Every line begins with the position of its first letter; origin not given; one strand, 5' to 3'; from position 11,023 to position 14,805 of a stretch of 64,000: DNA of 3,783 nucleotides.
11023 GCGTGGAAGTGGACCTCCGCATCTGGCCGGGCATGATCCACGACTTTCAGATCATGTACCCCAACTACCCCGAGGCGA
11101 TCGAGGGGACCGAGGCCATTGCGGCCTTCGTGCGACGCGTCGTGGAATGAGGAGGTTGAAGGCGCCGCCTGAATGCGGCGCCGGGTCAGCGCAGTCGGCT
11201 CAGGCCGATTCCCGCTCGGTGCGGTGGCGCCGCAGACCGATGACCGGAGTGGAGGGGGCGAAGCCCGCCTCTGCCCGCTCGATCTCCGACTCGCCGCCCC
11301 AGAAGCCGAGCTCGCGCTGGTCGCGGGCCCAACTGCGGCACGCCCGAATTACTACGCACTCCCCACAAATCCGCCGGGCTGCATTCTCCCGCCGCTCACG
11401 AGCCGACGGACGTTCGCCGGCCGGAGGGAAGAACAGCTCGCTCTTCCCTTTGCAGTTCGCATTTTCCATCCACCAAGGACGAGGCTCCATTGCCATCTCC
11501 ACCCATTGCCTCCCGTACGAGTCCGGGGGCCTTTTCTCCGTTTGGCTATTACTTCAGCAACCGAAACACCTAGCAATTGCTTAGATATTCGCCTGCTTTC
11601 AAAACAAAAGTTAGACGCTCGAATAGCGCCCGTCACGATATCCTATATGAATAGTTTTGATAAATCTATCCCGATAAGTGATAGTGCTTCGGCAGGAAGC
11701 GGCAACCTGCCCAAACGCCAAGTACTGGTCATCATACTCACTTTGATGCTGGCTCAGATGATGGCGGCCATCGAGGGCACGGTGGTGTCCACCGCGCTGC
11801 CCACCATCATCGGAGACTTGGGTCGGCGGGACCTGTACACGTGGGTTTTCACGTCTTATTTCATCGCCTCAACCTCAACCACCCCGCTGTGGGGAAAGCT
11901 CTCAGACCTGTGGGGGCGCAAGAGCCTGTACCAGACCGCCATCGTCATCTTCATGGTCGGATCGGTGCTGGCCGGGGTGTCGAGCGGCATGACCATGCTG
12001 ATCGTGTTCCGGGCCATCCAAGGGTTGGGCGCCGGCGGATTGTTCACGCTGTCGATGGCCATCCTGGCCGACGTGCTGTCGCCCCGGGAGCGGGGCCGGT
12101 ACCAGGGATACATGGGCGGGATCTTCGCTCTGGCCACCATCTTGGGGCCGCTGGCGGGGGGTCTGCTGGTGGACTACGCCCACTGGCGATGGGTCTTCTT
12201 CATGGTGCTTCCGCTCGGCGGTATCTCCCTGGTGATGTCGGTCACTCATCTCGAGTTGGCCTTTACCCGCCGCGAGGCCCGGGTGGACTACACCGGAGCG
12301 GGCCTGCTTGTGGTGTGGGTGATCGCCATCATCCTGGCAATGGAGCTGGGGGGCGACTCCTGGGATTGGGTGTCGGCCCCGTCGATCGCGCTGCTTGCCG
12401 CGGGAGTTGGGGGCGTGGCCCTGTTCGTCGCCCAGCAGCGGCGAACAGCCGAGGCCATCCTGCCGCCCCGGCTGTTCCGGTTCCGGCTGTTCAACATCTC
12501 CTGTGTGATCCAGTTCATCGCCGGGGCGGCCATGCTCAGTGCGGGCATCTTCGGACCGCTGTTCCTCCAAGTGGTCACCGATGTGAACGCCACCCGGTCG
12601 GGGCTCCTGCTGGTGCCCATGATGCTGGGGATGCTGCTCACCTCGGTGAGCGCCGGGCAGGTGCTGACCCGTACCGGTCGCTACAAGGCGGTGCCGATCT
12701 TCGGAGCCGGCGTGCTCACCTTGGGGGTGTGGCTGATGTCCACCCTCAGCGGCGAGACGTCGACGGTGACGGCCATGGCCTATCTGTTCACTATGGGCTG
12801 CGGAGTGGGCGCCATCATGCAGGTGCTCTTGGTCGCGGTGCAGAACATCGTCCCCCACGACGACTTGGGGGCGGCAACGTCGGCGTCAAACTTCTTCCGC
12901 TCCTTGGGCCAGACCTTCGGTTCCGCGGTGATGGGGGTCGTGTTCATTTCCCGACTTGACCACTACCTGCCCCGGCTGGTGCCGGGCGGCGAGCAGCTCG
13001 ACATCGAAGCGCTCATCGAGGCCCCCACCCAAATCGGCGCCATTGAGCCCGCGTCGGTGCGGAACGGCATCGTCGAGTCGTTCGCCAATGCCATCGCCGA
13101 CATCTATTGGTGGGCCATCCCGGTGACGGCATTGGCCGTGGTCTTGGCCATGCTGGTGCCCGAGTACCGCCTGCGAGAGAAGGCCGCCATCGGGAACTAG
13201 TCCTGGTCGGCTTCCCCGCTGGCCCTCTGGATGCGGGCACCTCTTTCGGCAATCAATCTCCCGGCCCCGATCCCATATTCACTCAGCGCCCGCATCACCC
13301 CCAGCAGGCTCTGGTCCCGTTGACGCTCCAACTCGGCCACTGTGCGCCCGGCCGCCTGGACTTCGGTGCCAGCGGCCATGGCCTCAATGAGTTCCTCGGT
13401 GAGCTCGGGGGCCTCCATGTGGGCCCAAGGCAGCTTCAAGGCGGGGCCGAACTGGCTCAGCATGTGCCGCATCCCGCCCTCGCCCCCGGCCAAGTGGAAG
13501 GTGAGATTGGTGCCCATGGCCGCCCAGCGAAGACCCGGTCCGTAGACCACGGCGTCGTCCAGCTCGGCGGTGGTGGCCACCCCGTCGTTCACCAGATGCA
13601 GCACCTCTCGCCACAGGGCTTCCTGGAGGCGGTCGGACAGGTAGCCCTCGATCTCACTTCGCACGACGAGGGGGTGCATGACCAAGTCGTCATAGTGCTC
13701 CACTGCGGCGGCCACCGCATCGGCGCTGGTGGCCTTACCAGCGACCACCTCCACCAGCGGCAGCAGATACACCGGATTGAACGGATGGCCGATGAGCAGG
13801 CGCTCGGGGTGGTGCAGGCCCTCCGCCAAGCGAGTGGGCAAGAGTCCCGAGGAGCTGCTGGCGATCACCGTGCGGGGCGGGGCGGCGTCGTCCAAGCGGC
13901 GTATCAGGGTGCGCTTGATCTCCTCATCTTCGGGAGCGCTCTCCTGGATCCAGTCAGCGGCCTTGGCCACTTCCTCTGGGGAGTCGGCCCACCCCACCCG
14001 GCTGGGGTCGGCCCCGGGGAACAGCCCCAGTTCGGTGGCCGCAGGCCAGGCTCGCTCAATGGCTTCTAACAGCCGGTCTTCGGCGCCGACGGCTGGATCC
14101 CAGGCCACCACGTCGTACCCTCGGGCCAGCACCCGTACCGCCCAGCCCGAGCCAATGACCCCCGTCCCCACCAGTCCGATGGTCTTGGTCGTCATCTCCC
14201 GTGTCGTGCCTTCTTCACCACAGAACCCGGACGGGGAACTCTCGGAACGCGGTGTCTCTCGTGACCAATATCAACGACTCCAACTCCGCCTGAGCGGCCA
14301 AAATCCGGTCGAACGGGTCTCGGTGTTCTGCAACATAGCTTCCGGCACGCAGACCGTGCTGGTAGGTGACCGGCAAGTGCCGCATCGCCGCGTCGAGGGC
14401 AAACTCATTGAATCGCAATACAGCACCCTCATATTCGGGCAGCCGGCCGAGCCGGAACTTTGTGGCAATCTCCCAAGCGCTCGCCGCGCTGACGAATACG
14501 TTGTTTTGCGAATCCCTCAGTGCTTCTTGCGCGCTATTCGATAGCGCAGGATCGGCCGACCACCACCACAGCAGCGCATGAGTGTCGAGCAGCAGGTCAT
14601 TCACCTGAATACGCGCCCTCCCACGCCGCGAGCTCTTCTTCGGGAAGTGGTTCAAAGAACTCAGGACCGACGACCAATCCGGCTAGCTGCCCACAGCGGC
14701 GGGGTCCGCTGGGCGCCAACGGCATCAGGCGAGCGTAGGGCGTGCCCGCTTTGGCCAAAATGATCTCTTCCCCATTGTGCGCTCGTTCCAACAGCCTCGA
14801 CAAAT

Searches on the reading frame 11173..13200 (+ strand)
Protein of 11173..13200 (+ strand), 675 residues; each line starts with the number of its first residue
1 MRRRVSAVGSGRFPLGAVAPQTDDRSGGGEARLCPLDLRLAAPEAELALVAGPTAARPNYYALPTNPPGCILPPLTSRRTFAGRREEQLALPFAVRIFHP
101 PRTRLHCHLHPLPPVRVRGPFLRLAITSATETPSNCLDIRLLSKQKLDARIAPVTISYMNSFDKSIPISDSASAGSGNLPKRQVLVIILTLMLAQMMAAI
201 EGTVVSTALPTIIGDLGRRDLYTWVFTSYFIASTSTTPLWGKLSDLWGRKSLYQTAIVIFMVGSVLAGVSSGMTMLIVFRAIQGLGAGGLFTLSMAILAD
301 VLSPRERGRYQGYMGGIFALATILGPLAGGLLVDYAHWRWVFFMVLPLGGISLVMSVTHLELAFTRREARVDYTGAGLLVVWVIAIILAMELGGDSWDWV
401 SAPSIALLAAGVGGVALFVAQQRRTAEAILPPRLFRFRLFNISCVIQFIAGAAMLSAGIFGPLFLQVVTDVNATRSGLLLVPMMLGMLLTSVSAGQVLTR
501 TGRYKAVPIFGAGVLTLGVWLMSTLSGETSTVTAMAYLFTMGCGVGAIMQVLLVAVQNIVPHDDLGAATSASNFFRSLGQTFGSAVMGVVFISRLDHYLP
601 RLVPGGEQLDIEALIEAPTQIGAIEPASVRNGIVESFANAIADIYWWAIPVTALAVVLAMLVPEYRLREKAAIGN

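Call 6: search_protein_families(library=ncbifam, proteins=[window:11173-13200:+], max_evalue=0.001)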
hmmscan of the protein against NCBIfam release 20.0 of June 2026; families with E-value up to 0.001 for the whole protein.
window:11173-13200:+ (675 aa): 67 families (the best 25 are shown)
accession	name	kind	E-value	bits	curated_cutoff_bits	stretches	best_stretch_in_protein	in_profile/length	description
NF000095.1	tet_MFS_OtrB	exception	9.3e-79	265.4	999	1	172-592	12-439/563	oxytetracycline resistance efflux MFS transporter OtrB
NF000009.1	tet_MFS_Tcr3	exception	2.9e-72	243.9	1000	1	170-591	16-443/512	tetracycline efflux MFS transporter Tcr3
TIGR00711.1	efflux_EmrB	subfamily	3.9e-67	227.1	230.2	1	186-652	2-475/485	DHA2 family efflux MFS transporter permease subunit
NF040895.2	MFS_effux_SdrM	equivalog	5.5e-47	160.9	550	1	185-592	5-405/441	multidrug efflux MFS transporter SdrM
NF000391.1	EmrB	exception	4.2e-41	141.2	925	1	183-594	8-421/501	multidrug efflux MFS transporter permease subunit EmrB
NF007799.0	PRK10504.1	subfamily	2.7e-30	105.7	426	1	193-515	17-337/471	multidrug transporter subunit MdtD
NF000025.1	MFS_efflux_tcmA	exception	2.2e-29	102.6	999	1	187-630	27-474/538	tetracenomycin C efflux MFS transporter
NF000060.1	MFS_efflux_LmrB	exception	9.1e-28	97.3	800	1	183-593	14-425/479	lincomycin efflux MFS transporter Lmr(B)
NF000031.1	MFS_efflux_LmrA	exception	2.8e-26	92.3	850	1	182-587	27-433/484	lincomycin efflux MFS transporter Lmr(A)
NF012185.0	tet_MFS_L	exception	2.5e-23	82.8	925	1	176-598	7-416/457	tetracycline efflux MFS transporter Tet(L)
NF011571.1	PRK14995.1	subfamily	7.8e-23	81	701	1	184-593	5-413/493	SmvA family efflux MFS transporter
NF012175.1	tet_MFS_L_K_45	equivalog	2e-22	79.6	650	1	188-597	2-401/444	Tet(L)/Tet(K)/Tet(45) family tetracycline efflux MFS transporter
TIGR00880.1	2_A_01_02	superfamily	4.7e-22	78.6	131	1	225-360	3-138/141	multidrug resistance protein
NF033896.2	MFS_LfrA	equivalog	2.8e-21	75.7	825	1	174-636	9-471/504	efflux MFS transporter LfrA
TIGR00710.1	efflux_Bcr_CflA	subfamily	5.7e-20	72.1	200.9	1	185-359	4-178/385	Bcr/CflA family efflux MFS transporter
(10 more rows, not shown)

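Call 7: search_protein_families(library=padloc, proteins=[window:11173-13200:+], max_evalue=0.001)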
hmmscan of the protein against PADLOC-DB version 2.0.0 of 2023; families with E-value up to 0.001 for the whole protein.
window:11173-13200:+ (675 aa): 0 families

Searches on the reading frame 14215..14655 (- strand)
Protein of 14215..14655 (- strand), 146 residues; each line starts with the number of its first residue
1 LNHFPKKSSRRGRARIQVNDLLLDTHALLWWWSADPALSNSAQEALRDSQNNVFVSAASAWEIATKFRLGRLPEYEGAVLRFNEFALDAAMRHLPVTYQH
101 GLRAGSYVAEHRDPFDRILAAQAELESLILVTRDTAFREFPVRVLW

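Call 42: find_encoding_contigs(protein=window:14218-14604:-, flank=10000, max_places=10)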
Protein seq(129 aa) (129 aa): 3 contigs read that carry it; 3 places shown.
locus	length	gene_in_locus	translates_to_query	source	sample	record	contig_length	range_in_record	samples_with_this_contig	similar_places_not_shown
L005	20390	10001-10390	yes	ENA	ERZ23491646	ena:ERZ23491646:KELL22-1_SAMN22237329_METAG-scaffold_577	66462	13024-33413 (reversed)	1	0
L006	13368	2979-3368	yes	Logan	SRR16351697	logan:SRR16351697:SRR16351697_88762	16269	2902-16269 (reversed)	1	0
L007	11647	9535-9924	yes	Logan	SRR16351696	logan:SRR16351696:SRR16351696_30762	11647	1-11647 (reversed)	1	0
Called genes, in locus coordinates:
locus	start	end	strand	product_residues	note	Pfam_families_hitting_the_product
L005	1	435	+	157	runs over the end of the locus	PF06172:Cupin_5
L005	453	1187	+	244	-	PF00106:adh_short, PF08659:KR (weak), PF13561:adh_short_C2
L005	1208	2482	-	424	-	PF11796:DUF3323, PF09664:DUF2399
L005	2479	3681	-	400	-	PF09661:DUF2398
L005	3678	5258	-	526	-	PF09660:DUF2397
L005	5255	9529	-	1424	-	PF13558:SbcC_Walker_B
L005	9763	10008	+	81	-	PF02604:PhdYeFM_antitox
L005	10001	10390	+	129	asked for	PF01850:PIN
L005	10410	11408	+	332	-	PF02737:3HCDH_N, PF03446:NAD_binding_2 (faint), PF00725:3HCDH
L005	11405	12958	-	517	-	PF00083:Sugar_tr, PF06609:TRI12, PF07690:MFS_1, PF13347:MFS_2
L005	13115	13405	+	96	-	PF02467:Whib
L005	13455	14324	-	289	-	PF10340:Say1_Mug180, PF20434:BD-FAE, PF07859:Abhydrolase_3, PF00326:Peptidase_S9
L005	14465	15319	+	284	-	PF02585:PIG-L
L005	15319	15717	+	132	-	-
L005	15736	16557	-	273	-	PF04794:YdjC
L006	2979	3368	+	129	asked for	PF01850:PIN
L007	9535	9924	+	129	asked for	PF01850:PIN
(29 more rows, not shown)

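Call 63: search_protein_families(library=pfam, proteins=[window:14215-14655:-], max_evalue=0.01)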
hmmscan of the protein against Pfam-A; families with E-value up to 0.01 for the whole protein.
window:14215-14655:- (146 aa): 1 family
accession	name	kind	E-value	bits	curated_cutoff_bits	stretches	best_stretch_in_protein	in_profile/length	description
PF01850.27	PIN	-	3.6e-16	60.3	23.6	1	22-140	2-117/120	PIN domain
